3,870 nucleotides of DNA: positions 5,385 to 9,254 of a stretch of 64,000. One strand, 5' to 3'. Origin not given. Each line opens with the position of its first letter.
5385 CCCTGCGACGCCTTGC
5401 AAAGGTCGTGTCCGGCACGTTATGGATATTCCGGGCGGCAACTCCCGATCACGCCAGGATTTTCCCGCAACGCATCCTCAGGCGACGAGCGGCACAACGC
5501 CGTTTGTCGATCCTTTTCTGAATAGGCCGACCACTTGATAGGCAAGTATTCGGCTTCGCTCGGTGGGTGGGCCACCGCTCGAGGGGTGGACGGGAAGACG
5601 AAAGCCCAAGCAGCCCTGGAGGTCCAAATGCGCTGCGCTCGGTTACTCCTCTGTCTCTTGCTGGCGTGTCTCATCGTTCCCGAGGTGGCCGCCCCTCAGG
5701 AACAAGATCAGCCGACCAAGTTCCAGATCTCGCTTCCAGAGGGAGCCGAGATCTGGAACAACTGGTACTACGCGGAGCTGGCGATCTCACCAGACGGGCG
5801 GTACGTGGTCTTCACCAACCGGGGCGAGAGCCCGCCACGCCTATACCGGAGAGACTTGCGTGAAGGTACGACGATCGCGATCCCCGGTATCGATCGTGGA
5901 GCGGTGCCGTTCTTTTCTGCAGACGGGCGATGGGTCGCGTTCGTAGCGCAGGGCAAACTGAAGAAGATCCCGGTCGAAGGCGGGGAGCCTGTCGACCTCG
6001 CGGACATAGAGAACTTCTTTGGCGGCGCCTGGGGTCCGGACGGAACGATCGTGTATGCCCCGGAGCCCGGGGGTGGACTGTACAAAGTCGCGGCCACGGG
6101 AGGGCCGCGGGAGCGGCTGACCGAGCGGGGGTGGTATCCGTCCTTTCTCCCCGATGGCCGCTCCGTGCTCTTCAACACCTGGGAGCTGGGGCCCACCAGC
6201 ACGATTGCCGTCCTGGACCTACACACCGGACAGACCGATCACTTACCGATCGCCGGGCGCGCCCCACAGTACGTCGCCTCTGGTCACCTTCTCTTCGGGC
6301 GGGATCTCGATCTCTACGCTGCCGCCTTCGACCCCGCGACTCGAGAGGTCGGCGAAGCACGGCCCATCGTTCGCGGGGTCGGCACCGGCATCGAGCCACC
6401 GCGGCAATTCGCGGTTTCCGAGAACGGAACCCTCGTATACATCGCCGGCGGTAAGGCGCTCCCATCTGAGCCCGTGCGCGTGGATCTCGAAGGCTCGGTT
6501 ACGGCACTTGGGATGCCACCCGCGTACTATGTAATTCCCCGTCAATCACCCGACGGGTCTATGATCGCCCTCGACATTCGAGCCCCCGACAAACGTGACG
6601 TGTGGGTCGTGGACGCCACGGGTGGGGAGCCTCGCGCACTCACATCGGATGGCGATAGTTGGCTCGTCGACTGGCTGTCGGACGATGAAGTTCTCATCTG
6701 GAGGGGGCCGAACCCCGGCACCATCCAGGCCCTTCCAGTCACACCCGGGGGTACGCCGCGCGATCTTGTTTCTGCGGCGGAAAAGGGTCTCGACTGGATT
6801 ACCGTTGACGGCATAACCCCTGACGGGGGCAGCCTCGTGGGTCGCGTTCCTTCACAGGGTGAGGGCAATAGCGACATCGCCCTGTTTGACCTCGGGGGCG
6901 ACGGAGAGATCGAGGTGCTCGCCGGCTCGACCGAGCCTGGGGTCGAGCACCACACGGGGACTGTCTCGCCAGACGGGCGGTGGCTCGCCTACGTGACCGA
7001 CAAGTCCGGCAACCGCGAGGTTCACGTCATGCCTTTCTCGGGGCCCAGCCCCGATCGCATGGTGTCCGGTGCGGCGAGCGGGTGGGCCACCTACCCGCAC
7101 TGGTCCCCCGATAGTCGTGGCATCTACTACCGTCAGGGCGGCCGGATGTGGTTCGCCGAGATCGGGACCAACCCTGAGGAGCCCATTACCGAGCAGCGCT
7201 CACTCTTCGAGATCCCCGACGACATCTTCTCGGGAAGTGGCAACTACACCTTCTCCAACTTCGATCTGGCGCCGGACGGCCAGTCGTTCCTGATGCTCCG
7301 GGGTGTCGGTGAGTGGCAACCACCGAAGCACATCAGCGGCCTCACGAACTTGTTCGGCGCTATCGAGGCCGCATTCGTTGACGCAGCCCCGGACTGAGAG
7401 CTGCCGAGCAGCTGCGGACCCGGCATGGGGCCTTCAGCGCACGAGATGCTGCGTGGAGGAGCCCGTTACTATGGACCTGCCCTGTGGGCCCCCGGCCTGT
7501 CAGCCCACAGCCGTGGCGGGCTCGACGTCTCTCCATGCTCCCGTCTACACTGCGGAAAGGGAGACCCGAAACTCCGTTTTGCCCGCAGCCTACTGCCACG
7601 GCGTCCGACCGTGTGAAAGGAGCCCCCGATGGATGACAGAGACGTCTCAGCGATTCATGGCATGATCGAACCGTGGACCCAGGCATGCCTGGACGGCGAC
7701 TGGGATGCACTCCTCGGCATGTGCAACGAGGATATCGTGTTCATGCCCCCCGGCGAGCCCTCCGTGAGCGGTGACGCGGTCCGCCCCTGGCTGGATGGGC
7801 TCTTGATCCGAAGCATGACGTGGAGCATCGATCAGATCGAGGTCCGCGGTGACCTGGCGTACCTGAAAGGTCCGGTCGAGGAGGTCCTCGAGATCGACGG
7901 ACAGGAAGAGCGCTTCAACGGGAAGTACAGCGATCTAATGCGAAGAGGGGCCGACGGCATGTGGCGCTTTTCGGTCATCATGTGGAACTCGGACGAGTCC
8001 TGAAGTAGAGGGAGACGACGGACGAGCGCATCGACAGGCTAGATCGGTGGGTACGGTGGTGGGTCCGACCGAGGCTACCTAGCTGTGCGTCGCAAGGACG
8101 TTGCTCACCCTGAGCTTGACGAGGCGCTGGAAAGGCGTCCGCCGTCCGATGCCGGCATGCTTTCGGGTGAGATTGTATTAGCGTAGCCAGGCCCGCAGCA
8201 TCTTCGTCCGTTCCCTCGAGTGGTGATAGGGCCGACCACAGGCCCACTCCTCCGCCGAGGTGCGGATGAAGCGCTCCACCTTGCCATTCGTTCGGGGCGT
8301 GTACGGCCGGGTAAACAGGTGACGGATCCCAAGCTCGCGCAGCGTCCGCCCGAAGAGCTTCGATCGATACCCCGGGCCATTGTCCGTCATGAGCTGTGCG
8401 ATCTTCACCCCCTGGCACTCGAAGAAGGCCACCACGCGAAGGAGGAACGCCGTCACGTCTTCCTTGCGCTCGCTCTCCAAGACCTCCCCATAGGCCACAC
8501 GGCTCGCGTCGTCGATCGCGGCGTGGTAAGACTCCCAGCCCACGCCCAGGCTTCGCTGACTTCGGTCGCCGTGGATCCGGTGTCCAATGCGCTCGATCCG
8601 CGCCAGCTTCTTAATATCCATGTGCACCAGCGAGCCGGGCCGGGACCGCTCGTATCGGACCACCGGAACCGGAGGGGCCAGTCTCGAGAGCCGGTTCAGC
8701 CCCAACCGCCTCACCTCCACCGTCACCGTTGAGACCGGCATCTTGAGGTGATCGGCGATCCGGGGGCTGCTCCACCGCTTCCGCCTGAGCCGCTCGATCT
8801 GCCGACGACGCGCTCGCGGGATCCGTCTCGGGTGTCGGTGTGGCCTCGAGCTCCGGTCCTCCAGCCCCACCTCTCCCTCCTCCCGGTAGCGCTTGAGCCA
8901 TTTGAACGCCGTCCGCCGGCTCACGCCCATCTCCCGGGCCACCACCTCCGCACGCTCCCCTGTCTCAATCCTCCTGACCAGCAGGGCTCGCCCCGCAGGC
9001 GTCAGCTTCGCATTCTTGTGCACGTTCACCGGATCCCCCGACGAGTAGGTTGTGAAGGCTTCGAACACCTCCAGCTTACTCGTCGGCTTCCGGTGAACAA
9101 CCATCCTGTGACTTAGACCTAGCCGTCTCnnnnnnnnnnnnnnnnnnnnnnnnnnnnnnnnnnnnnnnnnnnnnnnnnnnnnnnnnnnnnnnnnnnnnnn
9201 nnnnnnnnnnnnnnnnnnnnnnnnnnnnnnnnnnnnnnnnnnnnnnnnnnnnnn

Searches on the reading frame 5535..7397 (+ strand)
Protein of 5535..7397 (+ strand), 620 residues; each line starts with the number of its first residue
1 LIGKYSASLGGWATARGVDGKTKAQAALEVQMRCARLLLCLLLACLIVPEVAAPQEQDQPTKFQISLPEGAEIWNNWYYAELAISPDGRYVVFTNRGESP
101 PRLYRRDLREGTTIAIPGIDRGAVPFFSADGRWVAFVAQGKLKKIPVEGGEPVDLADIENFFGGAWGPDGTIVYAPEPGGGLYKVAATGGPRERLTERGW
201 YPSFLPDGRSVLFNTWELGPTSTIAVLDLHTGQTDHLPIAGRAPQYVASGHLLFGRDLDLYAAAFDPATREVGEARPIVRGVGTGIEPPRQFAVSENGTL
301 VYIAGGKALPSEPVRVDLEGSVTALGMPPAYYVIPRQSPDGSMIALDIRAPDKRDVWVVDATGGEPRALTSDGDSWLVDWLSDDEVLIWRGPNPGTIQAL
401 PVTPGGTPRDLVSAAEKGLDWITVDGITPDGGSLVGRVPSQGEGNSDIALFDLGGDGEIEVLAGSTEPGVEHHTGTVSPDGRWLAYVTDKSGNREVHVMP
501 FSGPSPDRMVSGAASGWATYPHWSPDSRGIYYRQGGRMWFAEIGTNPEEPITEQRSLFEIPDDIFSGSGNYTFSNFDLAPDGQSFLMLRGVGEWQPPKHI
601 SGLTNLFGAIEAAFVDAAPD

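Call 8: search_protein_families(library=pfam, proteins=[window:5535-7397:+])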
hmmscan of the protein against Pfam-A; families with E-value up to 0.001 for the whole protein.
window:5535-7397:+ (620 aa): 3 families
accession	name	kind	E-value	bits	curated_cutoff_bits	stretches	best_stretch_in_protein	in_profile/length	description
PF07676.18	PD40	-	2.4e-15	56.4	20.9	0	472-495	11-35/38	WD40-like Beta Propeller Repeat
PF00930.27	DPPIV_N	-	3.1e-05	23.3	22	0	515-555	42-82/354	Dipeptidyl peptidase IV (DPP IV) N-terminal region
PF10647.15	Gmad1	-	0.00017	21.9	20.5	0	367-424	154-211/251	Lipoprotein LpqB beta-propeller domain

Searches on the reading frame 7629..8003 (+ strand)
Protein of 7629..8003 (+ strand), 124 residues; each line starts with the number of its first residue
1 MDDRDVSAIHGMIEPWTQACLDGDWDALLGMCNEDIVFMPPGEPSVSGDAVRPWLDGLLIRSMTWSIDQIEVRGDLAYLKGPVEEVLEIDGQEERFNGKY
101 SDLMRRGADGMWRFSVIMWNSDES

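Call 34: search_protein_families(library=pfam, proteins=[window:7629-8003:+])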
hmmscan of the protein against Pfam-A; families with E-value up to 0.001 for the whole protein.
window:7629-8003:+ (124 aa): 2 families
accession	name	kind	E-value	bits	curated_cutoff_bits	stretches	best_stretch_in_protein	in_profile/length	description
PF14534.12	DUF4440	-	1.8e-09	38.4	25.2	1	12-113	4-106/107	Domain of unknown function (DUF4440)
PF12680.13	SnoaL_2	-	5.6e-08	33.7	27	1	16-112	4-99/102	SnoaL-like domain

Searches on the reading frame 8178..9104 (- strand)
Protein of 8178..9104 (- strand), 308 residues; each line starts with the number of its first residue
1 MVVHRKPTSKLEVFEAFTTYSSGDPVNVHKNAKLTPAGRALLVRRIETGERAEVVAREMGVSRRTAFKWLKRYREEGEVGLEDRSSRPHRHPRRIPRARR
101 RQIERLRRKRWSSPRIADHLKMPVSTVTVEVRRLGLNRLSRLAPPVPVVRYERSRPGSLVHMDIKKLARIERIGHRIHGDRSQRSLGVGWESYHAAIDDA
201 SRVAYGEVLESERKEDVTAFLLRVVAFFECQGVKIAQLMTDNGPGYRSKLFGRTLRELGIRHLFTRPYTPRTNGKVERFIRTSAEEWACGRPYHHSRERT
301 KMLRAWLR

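Call 34: search_protein_families(library=pfam, proteins=[window:8178-9104:-])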
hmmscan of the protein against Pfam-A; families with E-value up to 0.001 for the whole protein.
window:8178-9104:- (308 aa): 9 families
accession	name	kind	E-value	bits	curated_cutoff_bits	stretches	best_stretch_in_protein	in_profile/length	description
PF13011.12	LZ_Tnp_IS481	-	3.7e-16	59.6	22.2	1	27-96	2-72/85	leucine-zipper of insertion element IS481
PF13384.12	HTH_23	-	9.9e-14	51.1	24.6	1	39-81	7-49/50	Homeodomain-like domain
PF00665.32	rve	-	1.3e-13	51.5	32.6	1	154-270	2-102/102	Integrase core domain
PF13518.12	HTH_28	-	2.3e-12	47.2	25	1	39-89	2-52/52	Helix-turn-helix domain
PF13565.12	HTH_32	-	2.8e-12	47.5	33.7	1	65-128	1-68/73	Homeodomain-like domain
PF13551.12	HTH_29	-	3.3e-11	43.5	28.1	1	39-95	1-58/64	Winged helix-turn helix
PF13683.12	rve_3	-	4.6e-08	33.1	26.5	1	259-307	2-50/67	Integrase core domain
PF01527.26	HTH_Tnp_1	-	6.4e-05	23.5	24.1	1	31-108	4-72/75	Transposase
PF06056.18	Terminase_5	-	9.7e-05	22.7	20.3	0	55-82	19-46/58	Putative ATPase subunit of terminase (gpP-like)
